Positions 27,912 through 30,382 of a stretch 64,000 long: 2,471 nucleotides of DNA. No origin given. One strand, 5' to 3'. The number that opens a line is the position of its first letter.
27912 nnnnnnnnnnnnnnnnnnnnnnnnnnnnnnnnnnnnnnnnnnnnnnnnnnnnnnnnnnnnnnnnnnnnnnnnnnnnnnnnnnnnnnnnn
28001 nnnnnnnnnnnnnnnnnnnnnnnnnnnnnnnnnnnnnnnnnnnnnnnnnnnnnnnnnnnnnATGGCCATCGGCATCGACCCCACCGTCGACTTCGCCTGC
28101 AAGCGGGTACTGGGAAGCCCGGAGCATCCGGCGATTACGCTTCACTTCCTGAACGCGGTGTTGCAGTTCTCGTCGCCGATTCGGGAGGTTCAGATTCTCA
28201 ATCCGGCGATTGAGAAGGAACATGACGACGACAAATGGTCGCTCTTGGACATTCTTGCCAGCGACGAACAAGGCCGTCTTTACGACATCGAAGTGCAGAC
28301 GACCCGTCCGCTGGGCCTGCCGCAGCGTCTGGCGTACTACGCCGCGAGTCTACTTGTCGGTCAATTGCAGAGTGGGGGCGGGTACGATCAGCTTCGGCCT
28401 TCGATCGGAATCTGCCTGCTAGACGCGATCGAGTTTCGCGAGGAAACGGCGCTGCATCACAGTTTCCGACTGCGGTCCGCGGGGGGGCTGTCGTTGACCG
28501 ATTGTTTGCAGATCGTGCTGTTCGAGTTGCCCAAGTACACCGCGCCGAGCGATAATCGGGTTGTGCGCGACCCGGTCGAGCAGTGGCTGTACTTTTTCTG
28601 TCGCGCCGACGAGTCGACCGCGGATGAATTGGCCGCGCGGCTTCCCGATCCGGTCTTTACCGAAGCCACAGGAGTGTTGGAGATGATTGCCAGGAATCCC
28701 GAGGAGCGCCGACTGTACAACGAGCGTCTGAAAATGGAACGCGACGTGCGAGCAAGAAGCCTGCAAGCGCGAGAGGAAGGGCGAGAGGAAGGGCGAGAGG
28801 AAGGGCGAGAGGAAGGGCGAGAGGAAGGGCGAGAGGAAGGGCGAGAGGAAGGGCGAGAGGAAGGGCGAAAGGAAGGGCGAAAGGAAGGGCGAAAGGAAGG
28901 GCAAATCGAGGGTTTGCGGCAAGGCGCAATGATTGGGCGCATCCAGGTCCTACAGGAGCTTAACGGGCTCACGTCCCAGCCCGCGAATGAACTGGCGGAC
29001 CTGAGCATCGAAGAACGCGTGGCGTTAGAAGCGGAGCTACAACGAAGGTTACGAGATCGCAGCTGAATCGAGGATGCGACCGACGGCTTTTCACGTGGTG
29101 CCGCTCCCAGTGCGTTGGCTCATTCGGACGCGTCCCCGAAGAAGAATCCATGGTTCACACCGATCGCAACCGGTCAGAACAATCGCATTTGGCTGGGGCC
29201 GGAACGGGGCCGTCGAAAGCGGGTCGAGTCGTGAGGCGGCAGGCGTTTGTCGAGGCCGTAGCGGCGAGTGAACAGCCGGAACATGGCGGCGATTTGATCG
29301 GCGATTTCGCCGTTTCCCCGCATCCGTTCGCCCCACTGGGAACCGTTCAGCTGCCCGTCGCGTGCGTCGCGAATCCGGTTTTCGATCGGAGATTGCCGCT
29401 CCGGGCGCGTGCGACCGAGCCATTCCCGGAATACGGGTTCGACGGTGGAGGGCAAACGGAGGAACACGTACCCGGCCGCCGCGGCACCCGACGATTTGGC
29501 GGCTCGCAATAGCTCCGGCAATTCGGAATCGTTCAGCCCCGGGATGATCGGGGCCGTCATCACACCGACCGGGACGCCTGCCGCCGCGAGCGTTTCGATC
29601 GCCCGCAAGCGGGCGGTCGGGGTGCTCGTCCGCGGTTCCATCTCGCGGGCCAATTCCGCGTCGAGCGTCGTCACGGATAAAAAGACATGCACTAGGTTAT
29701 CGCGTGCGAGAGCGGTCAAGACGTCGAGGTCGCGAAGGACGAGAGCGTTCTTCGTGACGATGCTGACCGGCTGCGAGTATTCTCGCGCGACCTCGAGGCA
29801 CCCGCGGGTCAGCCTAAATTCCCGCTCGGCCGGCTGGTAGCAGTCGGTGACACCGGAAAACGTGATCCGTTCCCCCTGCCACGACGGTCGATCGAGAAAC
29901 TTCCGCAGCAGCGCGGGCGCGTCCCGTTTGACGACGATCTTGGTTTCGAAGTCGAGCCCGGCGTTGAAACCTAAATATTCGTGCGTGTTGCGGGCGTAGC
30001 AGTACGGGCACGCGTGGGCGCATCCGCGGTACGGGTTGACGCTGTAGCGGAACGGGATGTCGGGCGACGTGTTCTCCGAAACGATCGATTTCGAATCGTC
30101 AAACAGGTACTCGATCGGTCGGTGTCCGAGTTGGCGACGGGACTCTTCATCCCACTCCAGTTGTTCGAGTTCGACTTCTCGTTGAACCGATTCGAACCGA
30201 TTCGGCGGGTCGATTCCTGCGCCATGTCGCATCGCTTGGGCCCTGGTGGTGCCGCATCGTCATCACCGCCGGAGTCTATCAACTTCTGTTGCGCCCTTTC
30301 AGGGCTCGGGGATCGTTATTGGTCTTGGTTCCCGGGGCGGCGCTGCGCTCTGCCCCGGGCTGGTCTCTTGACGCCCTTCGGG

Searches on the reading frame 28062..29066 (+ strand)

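Call 8: search_protein_families(library=pfam, proteins=[window:28062-29066:+], max_evalue=0.01)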
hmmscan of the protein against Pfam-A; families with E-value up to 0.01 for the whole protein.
window:28062-29066:+ (334 aa): 2 families
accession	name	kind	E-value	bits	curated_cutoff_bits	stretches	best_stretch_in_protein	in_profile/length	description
PF12784.13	PDDEXK_2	-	3e-40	138.8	27.4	1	7-230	1-223/229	PD-(D/E)XK nuclease family transposase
PF09811.14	Yae1_N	-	2.4e-05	24.4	27.5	0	250-284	3-37/39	Essential protein Yae1, N terminal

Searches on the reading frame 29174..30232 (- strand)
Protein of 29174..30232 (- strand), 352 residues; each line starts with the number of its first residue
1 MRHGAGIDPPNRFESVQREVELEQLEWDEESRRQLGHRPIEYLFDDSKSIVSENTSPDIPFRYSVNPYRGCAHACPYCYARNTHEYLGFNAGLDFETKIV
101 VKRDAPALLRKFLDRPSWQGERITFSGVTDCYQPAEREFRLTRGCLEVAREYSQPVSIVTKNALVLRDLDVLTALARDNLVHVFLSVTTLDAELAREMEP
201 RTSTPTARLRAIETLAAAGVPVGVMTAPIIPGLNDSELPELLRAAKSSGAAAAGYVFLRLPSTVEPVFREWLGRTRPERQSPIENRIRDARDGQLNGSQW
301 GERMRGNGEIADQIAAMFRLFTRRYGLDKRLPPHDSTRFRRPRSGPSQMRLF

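Call 8: search_protein_families(library=pfam, proteins=[window:29174-30232:-], max_evalue=0.01)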
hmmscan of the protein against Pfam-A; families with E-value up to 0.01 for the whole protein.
window:29174-30232:- (352 aa): 2 families
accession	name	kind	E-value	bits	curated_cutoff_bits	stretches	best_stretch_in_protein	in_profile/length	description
PF04055.27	Radical_SAM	-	1.7e-19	71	29.5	1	65-244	1-165/166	Radical SAM superfamily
PF20903.3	SPL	-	0.0038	16.6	27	0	192-230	196-234/338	Spore photoproduct lyase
